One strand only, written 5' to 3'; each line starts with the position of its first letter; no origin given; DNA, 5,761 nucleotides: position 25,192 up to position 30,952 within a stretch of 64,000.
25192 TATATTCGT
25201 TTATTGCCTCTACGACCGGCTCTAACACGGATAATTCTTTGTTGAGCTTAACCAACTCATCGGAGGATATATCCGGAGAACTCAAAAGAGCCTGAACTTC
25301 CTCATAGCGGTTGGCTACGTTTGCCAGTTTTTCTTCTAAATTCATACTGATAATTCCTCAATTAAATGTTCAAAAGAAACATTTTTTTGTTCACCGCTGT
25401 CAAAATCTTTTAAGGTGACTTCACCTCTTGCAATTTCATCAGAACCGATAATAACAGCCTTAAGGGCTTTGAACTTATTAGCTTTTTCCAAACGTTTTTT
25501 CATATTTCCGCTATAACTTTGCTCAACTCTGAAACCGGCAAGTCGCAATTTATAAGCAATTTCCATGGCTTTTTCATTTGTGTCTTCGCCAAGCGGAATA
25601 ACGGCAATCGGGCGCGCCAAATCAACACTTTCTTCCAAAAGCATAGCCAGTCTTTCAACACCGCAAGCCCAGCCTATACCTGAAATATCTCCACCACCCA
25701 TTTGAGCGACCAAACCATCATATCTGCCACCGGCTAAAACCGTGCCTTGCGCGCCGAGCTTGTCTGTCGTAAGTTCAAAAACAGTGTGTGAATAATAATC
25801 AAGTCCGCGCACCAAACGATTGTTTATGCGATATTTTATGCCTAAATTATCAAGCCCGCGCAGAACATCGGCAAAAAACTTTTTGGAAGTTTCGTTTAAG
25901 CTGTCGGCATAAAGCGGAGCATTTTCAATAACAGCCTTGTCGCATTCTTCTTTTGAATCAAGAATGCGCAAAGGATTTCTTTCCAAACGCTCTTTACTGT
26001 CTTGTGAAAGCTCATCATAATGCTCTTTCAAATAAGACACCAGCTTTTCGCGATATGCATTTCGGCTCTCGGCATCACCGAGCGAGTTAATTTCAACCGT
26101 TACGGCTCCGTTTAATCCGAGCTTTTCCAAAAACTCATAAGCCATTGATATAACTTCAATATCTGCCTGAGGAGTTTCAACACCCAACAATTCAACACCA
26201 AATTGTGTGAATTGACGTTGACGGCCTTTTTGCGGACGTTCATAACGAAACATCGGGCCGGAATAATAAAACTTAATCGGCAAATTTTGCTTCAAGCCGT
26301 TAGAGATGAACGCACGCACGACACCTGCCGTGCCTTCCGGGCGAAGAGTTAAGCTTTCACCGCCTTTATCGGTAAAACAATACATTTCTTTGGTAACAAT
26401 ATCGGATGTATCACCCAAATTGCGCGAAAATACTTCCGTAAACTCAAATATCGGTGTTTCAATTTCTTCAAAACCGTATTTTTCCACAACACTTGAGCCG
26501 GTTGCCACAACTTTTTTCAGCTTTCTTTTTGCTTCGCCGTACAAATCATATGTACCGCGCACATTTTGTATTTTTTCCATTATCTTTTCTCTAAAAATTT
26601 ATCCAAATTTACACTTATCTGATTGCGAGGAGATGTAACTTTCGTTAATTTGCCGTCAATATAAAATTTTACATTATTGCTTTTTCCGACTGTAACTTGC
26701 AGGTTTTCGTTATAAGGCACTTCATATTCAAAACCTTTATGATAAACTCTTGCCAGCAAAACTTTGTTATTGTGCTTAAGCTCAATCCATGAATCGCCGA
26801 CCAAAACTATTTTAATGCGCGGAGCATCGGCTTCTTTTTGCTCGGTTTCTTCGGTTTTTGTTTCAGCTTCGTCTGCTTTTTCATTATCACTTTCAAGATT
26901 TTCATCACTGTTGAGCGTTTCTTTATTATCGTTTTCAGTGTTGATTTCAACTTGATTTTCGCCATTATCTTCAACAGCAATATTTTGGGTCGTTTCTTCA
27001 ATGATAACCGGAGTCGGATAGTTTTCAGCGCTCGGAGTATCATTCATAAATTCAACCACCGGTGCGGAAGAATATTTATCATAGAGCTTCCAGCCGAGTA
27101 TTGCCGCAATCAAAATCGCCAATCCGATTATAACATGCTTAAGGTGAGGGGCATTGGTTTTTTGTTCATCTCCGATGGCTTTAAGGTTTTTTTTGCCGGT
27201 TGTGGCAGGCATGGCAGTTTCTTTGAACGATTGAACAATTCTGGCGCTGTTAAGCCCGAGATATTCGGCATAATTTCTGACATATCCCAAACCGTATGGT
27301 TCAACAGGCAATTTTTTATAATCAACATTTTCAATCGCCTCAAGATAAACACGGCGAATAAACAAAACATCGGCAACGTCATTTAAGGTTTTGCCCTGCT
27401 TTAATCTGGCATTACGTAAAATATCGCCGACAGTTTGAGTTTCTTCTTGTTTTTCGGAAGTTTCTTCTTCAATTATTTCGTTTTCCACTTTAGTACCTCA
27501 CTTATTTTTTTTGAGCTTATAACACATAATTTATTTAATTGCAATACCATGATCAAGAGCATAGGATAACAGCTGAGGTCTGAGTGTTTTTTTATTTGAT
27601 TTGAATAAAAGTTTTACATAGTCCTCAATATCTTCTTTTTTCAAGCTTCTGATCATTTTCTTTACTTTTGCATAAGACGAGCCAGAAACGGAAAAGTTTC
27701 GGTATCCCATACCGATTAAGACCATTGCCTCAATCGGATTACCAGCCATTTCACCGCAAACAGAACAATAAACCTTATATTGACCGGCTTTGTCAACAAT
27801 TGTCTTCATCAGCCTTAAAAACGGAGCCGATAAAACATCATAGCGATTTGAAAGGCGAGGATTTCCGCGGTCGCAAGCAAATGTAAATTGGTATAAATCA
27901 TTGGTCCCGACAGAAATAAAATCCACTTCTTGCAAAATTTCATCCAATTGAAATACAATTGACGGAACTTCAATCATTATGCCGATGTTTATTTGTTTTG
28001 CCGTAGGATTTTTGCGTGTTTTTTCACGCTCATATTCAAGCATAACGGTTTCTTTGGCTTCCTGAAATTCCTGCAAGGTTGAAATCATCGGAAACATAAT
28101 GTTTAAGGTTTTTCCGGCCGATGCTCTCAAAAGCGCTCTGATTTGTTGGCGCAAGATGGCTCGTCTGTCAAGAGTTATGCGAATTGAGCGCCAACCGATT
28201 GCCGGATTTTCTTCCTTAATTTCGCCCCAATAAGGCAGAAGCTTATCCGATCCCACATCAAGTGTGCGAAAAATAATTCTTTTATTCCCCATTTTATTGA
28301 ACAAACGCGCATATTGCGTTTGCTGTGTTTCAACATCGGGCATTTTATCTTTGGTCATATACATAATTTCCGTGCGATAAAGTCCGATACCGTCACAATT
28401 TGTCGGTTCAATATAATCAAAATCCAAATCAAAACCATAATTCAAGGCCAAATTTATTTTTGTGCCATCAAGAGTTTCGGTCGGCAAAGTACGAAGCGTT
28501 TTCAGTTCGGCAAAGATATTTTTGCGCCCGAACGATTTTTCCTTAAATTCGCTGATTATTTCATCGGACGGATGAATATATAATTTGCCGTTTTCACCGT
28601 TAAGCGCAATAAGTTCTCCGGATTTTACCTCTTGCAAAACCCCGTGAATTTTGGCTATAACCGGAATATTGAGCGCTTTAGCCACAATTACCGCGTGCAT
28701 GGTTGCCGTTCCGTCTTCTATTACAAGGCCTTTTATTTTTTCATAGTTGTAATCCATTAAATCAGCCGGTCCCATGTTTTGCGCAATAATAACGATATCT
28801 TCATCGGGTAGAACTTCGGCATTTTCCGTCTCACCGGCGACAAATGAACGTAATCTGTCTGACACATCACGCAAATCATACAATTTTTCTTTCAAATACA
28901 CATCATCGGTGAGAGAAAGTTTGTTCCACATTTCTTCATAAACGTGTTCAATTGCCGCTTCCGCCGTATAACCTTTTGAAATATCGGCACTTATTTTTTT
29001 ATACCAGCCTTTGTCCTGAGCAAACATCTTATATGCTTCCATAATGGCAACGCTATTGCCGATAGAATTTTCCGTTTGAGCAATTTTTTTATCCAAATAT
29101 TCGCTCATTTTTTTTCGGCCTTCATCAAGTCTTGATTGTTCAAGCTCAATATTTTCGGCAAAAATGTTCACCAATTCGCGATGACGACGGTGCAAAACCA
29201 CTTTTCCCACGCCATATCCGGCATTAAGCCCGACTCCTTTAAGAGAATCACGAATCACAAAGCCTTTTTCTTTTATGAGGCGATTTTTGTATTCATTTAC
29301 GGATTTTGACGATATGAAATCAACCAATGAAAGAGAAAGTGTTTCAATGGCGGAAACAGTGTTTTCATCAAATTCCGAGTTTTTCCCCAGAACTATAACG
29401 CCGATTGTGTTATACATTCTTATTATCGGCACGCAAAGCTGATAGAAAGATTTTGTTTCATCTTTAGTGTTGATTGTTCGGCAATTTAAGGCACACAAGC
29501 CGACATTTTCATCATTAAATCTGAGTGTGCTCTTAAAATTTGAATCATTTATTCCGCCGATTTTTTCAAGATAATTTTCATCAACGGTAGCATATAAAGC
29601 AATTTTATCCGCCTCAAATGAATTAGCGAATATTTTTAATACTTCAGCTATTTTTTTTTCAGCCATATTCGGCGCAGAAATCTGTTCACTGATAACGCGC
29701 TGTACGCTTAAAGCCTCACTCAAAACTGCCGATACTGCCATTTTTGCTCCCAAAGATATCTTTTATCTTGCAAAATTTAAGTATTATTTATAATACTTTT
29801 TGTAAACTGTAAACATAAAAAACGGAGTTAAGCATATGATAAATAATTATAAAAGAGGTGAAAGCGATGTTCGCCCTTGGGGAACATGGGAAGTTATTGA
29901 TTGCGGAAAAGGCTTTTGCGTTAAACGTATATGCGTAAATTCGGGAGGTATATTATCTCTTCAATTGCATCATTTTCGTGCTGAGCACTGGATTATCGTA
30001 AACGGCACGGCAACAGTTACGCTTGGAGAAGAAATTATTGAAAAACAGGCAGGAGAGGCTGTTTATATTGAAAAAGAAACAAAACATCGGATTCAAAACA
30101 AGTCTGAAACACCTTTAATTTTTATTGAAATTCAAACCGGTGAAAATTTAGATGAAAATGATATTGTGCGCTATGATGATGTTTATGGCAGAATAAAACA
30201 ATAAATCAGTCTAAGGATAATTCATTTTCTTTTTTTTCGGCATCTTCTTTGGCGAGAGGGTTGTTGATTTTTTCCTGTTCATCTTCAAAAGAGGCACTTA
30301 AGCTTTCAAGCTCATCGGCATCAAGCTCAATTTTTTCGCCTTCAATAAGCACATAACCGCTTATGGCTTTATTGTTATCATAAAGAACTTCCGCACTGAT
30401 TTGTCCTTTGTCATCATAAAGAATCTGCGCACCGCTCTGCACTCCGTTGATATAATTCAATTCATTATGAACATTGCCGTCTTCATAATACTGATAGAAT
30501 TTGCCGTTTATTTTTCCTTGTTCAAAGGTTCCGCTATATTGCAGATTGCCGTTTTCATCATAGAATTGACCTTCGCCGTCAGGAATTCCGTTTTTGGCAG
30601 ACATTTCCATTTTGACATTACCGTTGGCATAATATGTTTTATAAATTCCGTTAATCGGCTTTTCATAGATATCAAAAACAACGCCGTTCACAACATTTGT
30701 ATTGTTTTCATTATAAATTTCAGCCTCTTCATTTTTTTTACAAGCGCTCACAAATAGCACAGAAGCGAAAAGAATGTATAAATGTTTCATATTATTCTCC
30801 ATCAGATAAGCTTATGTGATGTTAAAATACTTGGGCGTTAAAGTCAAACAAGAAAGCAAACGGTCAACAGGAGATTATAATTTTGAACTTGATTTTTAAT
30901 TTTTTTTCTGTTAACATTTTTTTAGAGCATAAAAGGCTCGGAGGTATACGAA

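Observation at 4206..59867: Six secreted proteins share an unrecognised extreme-C-terminal module, ...TPAEAA...(I/L)TF(K/R)K-COOH, on different passenger domains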

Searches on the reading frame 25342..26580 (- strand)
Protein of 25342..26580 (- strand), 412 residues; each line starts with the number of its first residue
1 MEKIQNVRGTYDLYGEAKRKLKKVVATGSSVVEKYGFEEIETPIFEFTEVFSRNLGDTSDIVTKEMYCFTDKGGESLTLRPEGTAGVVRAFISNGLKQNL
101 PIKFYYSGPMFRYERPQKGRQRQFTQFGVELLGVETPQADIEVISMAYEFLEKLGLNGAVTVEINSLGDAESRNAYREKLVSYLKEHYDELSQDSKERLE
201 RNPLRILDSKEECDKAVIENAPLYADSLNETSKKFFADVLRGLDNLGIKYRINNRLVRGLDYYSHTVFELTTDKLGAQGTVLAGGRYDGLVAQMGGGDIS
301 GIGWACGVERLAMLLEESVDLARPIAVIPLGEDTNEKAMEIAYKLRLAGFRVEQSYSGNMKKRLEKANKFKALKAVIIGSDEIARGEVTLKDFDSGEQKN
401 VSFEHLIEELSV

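Call 26: search_protein_families(library=pfam, proteins=[window:25342-26580:-], max_evalue=0.00001)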
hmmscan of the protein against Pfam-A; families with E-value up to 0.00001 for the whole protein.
window:25342-26580:- (412 aa): 4 families
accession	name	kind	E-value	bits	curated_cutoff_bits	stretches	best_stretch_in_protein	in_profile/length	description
PF13393.11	tRNA-synt_His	-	3.9e-44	151.6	25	1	11-311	3-308/308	Histidyl-tRNA synthetase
PF00587.30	tRNA-synt_2b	-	1.3e-21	77.9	29.3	1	67-296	1-147/179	tRNA synthetase class II core domain (G, H, P, S and T)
PF03129.25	HGTP_anticodon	-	2.1e-16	60.3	21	1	325-410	2-91/94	Anticodon binding domain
PF01409.25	tRNA-synt_2d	-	4.2e-06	26.9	19.8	0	18-155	16-155/246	tRNA synthetases class II core domain (F)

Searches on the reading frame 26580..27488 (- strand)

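Call 26: search_protein_families(library=pfam, proteins=[window:26580-27488:-], max_evalue=0.00001)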
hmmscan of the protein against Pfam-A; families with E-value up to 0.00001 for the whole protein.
window:26580-27488:- (302 aa): 2 families
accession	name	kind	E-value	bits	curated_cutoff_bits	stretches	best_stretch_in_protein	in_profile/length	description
PF13413.12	HTH_25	-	5.3e-19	68.2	24.6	1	23-83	1-61/62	Helix-turn-helix domain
PF13464.11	RodZ_C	-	2.2e-10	40.8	23.9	1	227-290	2-67/72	RodZ C-terminal domain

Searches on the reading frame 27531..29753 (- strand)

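Call 26: search_protein_families(library=pfam, proteins=[window:27531-29753:-], max_evalue=0.00001)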
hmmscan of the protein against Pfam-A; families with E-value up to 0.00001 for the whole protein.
window:27531-29753:- (740 aa): 3 families
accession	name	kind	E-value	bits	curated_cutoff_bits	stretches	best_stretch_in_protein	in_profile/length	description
PF02896.24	PEP-utilizers_C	-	8e-92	308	22.8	1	416-704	3-291/293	PEP-utilising enzyme, PEP-binding domain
PF05524.18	PEP-utilisers_N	-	1.3e-18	67.8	24.4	1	172-289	1-120/121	PEP-utilising enzyme, N-terminal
PF00391.29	PEP-utilizers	-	8.1e-15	54.6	23.1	1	318-389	3-72/72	PEP-utilising enzyme, mobile domain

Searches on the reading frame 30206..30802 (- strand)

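Call 26: search_protein_families(library=pfam, proteins=[window:30206-30802:-], max_evalue=0.00001)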
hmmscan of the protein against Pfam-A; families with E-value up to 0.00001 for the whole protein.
window:30206-30802:- (198 aa): 1 family
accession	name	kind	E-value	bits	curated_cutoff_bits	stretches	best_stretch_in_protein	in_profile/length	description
PF07661.19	MORN_2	-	8.7e-15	53.5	29.6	0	51-71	2-22/22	MORN repeat variant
